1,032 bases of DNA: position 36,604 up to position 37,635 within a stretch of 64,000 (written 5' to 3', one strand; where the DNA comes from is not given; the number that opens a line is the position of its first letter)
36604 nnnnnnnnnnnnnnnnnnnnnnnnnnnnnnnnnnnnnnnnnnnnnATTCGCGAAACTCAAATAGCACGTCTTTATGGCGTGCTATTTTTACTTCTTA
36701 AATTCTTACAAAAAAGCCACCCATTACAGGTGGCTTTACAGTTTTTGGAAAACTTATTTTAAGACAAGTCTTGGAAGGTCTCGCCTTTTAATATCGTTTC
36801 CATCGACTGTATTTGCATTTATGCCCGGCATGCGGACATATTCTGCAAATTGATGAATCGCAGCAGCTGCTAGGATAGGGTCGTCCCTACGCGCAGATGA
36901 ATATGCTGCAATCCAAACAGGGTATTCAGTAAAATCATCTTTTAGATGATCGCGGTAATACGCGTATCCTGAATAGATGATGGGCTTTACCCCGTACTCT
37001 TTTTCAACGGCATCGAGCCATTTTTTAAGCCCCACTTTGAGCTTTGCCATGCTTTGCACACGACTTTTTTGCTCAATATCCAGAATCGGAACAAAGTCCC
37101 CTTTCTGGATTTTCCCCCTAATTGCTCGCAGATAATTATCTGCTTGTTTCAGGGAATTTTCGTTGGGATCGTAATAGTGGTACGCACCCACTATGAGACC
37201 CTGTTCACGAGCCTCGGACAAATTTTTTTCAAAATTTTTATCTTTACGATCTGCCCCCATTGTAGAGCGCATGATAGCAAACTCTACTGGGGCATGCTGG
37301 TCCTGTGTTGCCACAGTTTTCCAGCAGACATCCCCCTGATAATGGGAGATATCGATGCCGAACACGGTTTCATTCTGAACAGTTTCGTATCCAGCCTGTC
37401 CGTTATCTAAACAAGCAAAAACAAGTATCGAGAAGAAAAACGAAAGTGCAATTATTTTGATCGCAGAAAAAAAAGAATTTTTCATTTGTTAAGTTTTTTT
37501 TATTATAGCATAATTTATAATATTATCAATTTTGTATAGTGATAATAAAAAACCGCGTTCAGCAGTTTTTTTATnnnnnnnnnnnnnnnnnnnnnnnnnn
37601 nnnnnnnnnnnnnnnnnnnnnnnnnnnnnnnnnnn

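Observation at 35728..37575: GC-rich two-gene insert (lipoprotein + GH25 lysozyme) beside tRNA-Ile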

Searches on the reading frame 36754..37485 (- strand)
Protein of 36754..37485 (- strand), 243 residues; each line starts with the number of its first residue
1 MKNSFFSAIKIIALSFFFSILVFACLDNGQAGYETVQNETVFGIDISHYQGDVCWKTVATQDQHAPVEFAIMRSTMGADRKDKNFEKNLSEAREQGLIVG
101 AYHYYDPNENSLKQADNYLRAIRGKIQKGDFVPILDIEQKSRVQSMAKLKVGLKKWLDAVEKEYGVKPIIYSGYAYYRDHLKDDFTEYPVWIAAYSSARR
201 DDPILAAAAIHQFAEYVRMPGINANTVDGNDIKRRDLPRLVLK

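Call 7: search_protein_families(library=pfam, proteins=[window:36754-37485:-], max_evalue=0.01)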
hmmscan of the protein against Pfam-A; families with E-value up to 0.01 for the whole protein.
window:36754-37485:- (243 aa): 1 family
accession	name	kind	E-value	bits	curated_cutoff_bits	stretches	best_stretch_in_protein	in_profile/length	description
PF01183.26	Glyco_hydro_25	-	4.1e-41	141.7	27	1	44-222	1-180/180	Glycosyl hydrolases family 25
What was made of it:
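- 36754..37485 (-): GH25 (Chalaropsis-type) muramidase, 243 aa, with its own lipobox (LVFAC, Cys25). Pfam PF01183, E 4e-41 (call 7).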

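Call 8: search_protein_families(library=ncbifam, proteins=[window:36754-37485:-], max_evalue=0.01)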
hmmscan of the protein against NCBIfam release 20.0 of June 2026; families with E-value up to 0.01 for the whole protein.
window:36754-37485:- (243 aa): 0 families

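Call 10: find_homologous_proteins(query=window:36754-37485:-)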
Query window:36754-37485:- (243 aa): 624 proteins with E <= 0.001 among 1079 candidates; the best 120 are listed.
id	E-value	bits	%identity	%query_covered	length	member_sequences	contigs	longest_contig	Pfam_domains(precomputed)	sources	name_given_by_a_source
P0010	2.3e-160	550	100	100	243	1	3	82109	PF01183.27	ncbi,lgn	-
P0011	8.1e-132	456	83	98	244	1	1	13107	PF01183.27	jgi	jgi:lysozyme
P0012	3.6e-83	297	56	95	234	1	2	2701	PF01183.27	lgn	-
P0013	1.6e-75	272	54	91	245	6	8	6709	PF01183.27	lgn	-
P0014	2.2e-75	271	51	98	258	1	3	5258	PF01183.27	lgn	-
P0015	2.6e-75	271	52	92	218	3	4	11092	PF01183.27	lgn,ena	-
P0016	5.1e-75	270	56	86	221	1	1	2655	PF01183.27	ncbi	-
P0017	5.1e-74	267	60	85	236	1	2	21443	PF01183.27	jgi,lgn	jgi:lysozyme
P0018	2.4e-73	265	51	96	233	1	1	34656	PF01183.27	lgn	-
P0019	7.6e-73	263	58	85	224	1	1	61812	PF01183.27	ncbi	-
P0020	1.1e-71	259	52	93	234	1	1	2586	PF01183.27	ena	-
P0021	2.2e-71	258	49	98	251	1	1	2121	PF01183.27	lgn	-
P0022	5.9e-71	257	54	89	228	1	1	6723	PF01183.27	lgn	-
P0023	1.8e-70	255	52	85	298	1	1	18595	PF01183.27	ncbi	-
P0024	1.9e-68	249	50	100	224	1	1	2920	PF01183.27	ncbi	-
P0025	2.1e-67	245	52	92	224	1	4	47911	PF01183.27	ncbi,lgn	-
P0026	7.8e-66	240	52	85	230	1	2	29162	PF01183.27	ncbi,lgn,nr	ncbi:hypothetical protein IT402_00690 [Candidatus Nomurabacteria bacterium]|nr:hypothetical protein 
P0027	8.5e-64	234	51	95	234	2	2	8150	PF01183.27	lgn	-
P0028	1.1e-63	233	50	92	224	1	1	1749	PF01183.27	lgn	-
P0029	7.9e-63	230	48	96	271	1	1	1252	PF01183.27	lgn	-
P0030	1.7e-62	229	53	82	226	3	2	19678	PF01183.27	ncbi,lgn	-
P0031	1.1e-61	227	47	96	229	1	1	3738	PF01183.27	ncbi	-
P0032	3.4e-61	225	47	89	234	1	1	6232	PF01183.27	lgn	-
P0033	5.4e-61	224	47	100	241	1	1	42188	PF01183.27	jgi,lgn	jgi:lysozyme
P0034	7.8e-61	224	51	86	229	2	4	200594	PF01183.27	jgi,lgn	jgi:lysozyme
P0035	7.9e-61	224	55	80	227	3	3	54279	PF01183.27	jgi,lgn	jgi:lysozyme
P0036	4.3e-60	221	51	80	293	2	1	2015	PF01183.27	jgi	jgi:lysozyme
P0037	2.8e-59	219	47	96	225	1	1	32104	PF01183.27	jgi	jgi:lysozyme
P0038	3.6e-59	218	47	92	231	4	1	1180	PF01183.27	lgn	-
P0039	4.2e-59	218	50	84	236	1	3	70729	PF01183.27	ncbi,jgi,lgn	ncbi:MAG: lysozyme [Candidatus Paceibacteria bacterium]|jgi:lysozyme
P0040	3.5e-58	215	49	88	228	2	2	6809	PF01183.27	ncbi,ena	-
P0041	1.5e-57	213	49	91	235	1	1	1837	PF01183.27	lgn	-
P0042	1.8e-57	213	52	79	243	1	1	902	PF01183.27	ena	-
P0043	1.8e-57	213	52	80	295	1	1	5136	PF01183.27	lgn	-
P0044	3.0e-56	209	46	96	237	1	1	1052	PF01183.27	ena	-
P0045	6.5e-56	208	49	84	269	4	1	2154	PF01183.27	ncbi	-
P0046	1.2e-55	207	45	92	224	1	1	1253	PF01183.27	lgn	-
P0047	3.5e-55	205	42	100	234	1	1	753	PF01183.27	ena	-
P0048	1.3e-54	203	48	82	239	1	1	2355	PF01183.27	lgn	-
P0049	2.7e-54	202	49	85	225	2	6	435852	PF01183.27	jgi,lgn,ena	-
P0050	4.3e-54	202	41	98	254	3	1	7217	PF01183.27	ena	-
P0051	3.5e-53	199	51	79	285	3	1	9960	PF01183.27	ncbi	-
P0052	8.6e-53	197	49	86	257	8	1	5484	PF01183.27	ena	-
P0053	9.4e-53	197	42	94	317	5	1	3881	PF01183.27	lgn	-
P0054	1.4e-52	197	47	87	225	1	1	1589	PF01183.27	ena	-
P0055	4.3e-52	195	47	82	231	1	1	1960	PF01183.27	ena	-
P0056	5.1e-52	195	46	92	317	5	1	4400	PF01183.27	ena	-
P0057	5.8e-52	195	46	91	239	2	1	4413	PF01183.27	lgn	-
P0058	7.9e-52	194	47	82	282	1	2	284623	PF01183.27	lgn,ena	-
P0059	8.2e-52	194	47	82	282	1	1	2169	PF01183.27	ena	-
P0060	8.2e-52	194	47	82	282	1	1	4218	PF01183.27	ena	-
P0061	1.2e-51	194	47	82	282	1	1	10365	PF01183.27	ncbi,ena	-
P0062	1.2e-51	194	48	86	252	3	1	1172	PF01183.27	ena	-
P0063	1.3e-51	194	49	79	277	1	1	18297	PF01183.27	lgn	-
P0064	1.4e-51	194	43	98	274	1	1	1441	PF01183.27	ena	-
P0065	1.5e-51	193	44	93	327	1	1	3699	PF01183.27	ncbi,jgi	jgi:lysozyme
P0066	1.6e-51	193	43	98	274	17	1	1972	PF01183.27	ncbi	-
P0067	1.8e-51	193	44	91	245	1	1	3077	PF01183.27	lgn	-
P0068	3.6e-51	192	48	85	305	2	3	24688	PF01183.27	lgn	-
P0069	3.6e-51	192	44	95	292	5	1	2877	PF01183.27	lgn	-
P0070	3.7e-51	192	51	81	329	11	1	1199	PF01183.27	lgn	-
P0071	5.0e-51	192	47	85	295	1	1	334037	PF01183.27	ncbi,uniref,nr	ncbi:glycoside hydrolase family 25 protein [Robertkochia sediminum]|uniref:glycoside hydrolase famil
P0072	6.2e-51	191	45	90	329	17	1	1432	PF01183.27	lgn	-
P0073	6.3e-51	191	49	79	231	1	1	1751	PF01183.27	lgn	-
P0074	6.5e-51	191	47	82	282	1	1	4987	PF01183.27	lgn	-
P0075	6.9e-51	191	47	82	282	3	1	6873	PF01183.27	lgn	-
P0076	8.5e-51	191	48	81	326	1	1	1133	PF01183.27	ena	-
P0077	8.7e-51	191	47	83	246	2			PF01183.27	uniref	uniref:glycoside hydrolase family 25 protein n=1 Tax=Flavobacterium sp. TaxID=239 RepID=UPI0040492D1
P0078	8.8e-51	191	45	82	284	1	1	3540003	PF01183.27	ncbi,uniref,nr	ncbi:glycoside hydrolase family 25 protein [Flavobacterium oreochromis]|uniref:glycoside hydrolase f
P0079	9.8e-51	191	47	82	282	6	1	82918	PF01183.27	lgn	-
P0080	1.0e-50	191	47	82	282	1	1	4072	PF01183.27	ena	-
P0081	1.1e-50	191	46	81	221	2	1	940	PF01183.27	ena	-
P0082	1.3e-50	190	45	82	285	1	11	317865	PF01183.27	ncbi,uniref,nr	ncbi:glycoside hydrolase family 25 protein [Flavobacterium oreochromis]|uniref:Glycoside hydrolase n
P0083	1.3e-50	190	49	81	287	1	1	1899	PF01183.27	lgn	-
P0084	1.4e-50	190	47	82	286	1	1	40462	PF01183.27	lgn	-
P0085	1.4e-50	190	49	81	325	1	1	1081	PF01183.27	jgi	jgi:lysozyme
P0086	1.5e-50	190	48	82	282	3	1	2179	PF01183.27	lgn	-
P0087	1.5e-50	190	44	93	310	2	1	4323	PF01183.27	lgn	-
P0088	1.5e-50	190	48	79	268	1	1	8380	PF01183.27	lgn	-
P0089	1.9e-50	190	45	83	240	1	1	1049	PF01183.27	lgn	-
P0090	1.9e-50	190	47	82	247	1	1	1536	PF01183.27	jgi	-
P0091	2.4e-50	189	47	82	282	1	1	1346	PF01183.27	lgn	-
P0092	2.5e-50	189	47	84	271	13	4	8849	PF01183.27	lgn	-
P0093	3.1e-50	189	48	81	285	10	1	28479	PF01183.27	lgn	-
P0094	3.4e-50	189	43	97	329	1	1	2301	PF01183.27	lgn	-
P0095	3.4e-50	189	46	84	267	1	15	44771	PF01183.27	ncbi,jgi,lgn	jgi:lysozyme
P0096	3.5e-50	189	49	79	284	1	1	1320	PF01183.27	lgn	-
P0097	3.7e-50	189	46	81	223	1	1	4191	PF01183.27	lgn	-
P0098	4.5e-50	189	42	95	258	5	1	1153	PF01183.27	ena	-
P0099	5.6e-50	188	48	85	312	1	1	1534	PF01183.27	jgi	jgi:lysozyme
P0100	5.8e-50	188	48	81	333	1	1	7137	PF01183.27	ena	-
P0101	5.8e-50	188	47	84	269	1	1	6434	PF01183.27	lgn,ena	-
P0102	7.2e-50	188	45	82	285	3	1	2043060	PF01183.27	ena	-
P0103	7.3e-50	188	44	91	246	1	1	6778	PF01183.27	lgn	-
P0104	7.8e-50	188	49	79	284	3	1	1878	PF01183.27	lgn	-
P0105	8.0e-50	188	46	82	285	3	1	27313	PF01183.27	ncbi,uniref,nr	ncbi:glycoside hydrolase [Flavobacterium davisii]|uniref:Glycoside hydrolase n=1 Tax=Flavobacterium 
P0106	1.0e-49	187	50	78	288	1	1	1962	PF01183.27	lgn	-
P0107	1.0e-49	187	46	82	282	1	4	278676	PF01183.27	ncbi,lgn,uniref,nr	ncbi:glycoside hydrolase family 25 protein [Flavobacterium terrae]|uniref:Lysozyme n=1 Tax=Flavobact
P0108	1.1e-49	187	47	81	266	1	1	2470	PF01183.27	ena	-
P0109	1.1e-49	187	45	86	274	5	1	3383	PF01183.27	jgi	jgi:lysozyme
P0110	1.1e-49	187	44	86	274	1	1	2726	PF01183.27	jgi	jgi:lysozyme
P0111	1.2e-49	187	47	84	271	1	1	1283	PF01183.27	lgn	-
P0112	1.3e-49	187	47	84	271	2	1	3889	PF01183.27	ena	-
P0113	1.3e-49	187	46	82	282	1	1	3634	PF01183.27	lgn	-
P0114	1.4e-49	187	49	79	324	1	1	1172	PF01183.27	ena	-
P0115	1.4e-49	187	45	91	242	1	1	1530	PF01183.27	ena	-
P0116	1.4e-49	187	48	81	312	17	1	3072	PF01183.27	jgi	jgi:GH25 family lysozyme M1 (1,4-beta-N-acetylmuramidase)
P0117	1.4e-49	187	54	64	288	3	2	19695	PF01183.27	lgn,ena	-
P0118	1.5e-49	187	49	81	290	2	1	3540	PF01183.27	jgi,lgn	jgi:lysozyme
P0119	2.0e-49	186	45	85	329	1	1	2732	PF01183.27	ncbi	-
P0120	2.3e-49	186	43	96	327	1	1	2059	PF01183.27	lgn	-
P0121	2.3e-49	186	52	64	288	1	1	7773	PF01183.27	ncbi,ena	-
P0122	2.7e-49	186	48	77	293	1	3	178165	PF01183.27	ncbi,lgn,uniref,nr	ncbi:glycoside hydrolase family 25 protein [Flavobacterium sp. '19STA2R22 D10 B1']|uniref:glycoside 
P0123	3.2e-49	186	45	86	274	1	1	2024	PF01183.27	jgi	jgi:lysozyme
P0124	3.2e-49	186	45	82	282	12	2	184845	PF01183.27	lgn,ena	-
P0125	3.3e-49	186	46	82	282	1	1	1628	PF01183.27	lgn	-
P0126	3.5e-49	186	45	83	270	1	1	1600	PF01183.27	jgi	jgi:lysozyme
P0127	3.7e-49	186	49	79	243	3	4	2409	PF01183.27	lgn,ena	-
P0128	3.9e-49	186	46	84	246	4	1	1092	PF01183.27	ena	-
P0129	3.9e-49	186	44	91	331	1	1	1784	PF01183.27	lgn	-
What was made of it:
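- Flavobacteriaceae GH25 proteins are the first non-CPR relatives, at 45-47% identity (call 10).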

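Call 22: search_protein_families(library=phrogs, proteins=[window:36754-37485:-], max_evalue=0.01)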
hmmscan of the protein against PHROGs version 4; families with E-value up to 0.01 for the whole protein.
window:36754-37485:- (243 aa): 7 families
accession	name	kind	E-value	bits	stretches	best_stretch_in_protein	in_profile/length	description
phrog_291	-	lysis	8e-39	134.7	1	35-230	107-303/509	endolysin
phrog_6219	-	lysis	4.5e-30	106.3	1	43-225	4-180/326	endolysin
phrog_6745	-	lysis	2.8e-24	86.7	1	41-200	4-159/396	endolysin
phrog_23704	-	unknown function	1.5e-15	58.7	1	129-225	16-110/134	-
phrog_3084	-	lysis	7.5e-13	49.3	1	34-202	152-311/468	endolysin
phrog_35916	-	unknown function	5.7e-06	26.6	1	44-200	7-168/488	-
phrog_6007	-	lysis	6.2e-05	22.9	1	40-198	2-151/483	endolysin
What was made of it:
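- The GH25 domain matches PHROG endolysin families (phrog_291, E 8e-39; call 22).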

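Call 34: find_encoding_contigs(protein=P0017, flank=6000, max_places=2)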
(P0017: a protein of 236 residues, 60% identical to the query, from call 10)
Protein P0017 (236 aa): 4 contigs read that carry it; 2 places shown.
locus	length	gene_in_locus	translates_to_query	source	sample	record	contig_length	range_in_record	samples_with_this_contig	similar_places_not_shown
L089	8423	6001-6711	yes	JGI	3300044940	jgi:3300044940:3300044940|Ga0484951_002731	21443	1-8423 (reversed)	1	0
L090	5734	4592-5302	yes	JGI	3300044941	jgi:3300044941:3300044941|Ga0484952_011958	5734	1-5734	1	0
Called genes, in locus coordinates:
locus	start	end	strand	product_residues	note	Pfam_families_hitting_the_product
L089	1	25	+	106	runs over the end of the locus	-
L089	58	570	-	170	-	-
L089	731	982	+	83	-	-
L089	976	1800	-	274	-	-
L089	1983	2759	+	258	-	PF05368:NmrA (weak)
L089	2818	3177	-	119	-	PF01258:zf-dskA_traR (weak)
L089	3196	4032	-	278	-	-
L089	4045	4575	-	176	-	PF01936:NYN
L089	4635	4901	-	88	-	PF00312:Ribosomal_S15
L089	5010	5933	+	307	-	PF02899:Phage_int_SAM_1, PF13495:Phage_int_SAM_4 (weak), PF00589:Phage_integrase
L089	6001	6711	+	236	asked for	PF01183:Glyco_hydro_25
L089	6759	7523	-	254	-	-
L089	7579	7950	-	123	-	PF00072:Response_reg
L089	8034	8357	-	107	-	-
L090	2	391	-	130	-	?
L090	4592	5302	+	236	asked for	PF01183:Glyco_hydro_25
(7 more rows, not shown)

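Call 35: find_encoding_contigs(protein=P0019, flank=6000, max_places=2)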
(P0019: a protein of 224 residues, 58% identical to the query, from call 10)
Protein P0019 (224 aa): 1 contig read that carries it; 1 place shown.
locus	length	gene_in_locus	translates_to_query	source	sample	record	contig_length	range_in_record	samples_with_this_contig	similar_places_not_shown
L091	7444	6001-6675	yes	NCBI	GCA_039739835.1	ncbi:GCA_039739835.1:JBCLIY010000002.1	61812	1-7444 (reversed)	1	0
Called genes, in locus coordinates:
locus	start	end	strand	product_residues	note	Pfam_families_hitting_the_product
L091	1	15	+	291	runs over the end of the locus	-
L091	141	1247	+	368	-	-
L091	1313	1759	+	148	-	PF03703:bPH_2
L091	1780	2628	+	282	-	-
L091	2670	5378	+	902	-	PF02861:Clp_N, PF23569:NBD_SMAX1, PF00004:AAA, PF17871:AAA_lid_9, PF00004:AAA, PF07724:AAA_2, PF07728:AAA_5, PF10431:ClpB_D2-small, +6 more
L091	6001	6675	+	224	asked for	PF01183:Glyco_hydro_25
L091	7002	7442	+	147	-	?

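Call 36: find_encoding_contigs(protein=P0012, flank=6000, max_places=2)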
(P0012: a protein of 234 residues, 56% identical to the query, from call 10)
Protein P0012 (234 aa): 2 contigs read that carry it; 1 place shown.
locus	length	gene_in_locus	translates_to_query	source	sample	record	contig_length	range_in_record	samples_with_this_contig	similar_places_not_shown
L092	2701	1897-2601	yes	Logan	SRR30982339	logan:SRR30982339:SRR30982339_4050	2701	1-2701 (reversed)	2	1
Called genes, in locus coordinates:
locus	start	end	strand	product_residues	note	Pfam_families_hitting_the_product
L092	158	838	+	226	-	-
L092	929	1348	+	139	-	-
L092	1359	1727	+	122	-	-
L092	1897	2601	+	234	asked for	PF01183:Glyco_hydro_25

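Call 56: find_encoding_contigs(protein=P0014, flank=5000, max_places=3)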
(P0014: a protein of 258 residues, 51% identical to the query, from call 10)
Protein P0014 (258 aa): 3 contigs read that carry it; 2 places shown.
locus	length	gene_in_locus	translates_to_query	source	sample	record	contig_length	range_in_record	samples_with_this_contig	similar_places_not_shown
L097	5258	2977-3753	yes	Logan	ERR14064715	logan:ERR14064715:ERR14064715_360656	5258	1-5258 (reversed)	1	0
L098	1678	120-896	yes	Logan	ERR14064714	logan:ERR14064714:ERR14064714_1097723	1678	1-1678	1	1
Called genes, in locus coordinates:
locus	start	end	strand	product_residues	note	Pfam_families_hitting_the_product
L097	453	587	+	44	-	-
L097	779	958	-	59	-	-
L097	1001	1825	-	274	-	PF03372:Exo_endo_phos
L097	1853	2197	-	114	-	-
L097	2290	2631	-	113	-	-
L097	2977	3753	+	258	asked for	PF01183:Glyco_hydro_25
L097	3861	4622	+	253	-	-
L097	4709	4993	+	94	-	-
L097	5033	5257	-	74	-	?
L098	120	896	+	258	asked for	PF01183:Glyco_hydro_25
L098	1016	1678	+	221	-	?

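Call 57: find_encoding_contigs(protein=P0013, flank=5000, max_places=3)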
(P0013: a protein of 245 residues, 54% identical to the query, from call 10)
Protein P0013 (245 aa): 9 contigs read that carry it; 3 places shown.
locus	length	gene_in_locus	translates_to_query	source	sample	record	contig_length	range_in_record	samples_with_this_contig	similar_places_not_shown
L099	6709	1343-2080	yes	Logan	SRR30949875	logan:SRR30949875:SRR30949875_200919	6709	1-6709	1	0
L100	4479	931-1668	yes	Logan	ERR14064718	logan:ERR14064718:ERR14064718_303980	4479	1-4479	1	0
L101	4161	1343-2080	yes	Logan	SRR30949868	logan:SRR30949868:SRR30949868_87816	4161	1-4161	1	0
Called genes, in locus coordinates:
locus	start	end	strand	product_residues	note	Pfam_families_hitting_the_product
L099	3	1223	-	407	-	?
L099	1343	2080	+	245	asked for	PF01183:Glyco_hydro_25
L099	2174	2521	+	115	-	PF02021:UPF0102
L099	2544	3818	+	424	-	PF22694:CtpB_N-like, PF00595:PDZ (weak), PF03572:Peptidase_S41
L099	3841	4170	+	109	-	PF00111:Fer2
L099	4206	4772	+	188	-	PF04542:Sigma70_r2, PF08281:Sigma70_r4_2 (weak), PF04545:Sigma70_r4 (weak)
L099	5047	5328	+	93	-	PF00216:Bac_DNA_binding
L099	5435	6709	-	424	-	?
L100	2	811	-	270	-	?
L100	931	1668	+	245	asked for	PF01183:Glyco_hydro_25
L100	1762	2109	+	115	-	PF02021:UPF0102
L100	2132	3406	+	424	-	PF22694:CtpB_N-like, PF00595:PDZ (weak), PF03572:Peptidase_S41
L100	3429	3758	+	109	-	PF00111:Fer2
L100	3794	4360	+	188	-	PF04542:Sigma70_r2, PF08281:Sigma70_r4_2 (weak), PF04545:Sigma70_r4 (weak)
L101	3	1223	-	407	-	?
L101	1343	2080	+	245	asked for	PF01183:Glyco_hydro_25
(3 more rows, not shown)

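Call 58: find_encoding_contigs(protein=P0015, flank=5000, max_places=3)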
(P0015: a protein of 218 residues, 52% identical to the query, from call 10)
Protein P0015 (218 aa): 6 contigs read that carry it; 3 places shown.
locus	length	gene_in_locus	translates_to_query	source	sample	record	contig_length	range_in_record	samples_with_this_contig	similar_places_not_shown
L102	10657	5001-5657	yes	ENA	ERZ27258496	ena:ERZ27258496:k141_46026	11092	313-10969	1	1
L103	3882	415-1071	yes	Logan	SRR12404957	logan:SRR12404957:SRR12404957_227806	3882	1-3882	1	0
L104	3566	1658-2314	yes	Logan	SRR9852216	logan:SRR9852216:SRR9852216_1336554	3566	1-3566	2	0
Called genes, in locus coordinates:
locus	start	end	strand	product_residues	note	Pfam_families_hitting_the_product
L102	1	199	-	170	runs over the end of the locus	?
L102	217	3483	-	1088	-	-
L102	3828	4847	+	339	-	PF23446:LysM1_NFP_LYK (faint), PF23473:LysM3_LYK4_5 (weak), PF01476:LysM, PF01551:Peptidase_M23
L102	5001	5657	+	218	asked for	PF01183:Glyco_hydro_25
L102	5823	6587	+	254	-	-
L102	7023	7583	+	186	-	-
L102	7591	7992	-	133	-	PF02021:UPF0102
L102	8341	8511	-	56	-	-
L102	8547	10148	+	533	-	PF01743:PolyA_pol, PF12627:PolyA_pol_RNAbd, PF01966:HD, PF13735:tRNA_NucTran2_2 (faint)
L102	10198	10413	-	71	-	-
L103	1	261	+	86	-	?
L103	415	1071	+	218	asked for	PF01183:Glyco_hydro_25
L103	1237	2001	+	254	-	-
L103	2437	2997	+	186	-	-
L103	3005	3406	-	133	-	PF02021:UPF0102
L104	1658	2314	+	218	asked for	PF01183:Glyco_hydro_25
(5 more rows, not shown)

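Call 59: find_encoding_contigs(protein=P0018, flank=5000, max_places=3)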
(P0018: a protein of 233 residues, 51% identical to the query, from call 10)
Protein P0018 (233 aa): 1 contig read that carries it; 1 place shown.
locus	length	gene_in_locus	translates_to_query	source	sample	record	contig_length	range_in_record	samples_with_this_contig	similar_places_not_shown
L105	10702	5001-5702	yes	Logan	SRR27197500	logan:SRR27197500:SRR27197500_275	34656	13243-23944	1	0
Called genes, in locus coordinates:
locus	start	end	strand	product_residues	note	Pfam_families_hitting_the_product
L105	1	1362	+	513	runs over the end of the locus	PF01743:PolyA_pol, PF12627:PolyA_pol_RNAbd, PF01966:HD, PF13735:tRNA_NucTran2_2 (weak)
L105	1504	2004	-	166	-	-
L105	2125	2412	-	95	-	-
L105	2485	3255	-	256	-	PF03372:Exo_endo_phos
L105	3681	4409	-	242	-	-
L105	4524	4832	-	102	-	-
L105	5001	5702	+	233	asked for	PF01183:Glyco_hydro_25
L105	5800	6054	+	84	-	-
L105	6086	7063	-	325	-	PF13102:Phage_int_SAM_5 (weak), PF02899:Phage_int_SAM_1, PF13495:Phage_int_SAM_4 (weak), PF00589:Phage_integrase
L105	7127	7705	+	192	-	-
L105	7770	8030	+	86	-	PF00312:Ribosomal_S15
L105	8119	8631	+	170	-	PF01936:NYN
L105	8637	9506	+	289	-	-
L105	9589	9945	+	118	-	-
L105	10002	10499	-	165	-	PF00293:NUDIX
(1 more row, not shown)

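Call 69: search_protein_families(library=padloc, proteins=[window:36754-37485:-], max_evalue=0.01)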
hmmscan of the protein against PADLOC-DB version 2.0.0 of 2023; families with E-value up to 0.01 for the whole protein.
window:36754-37485:- (243 aa): 0 families
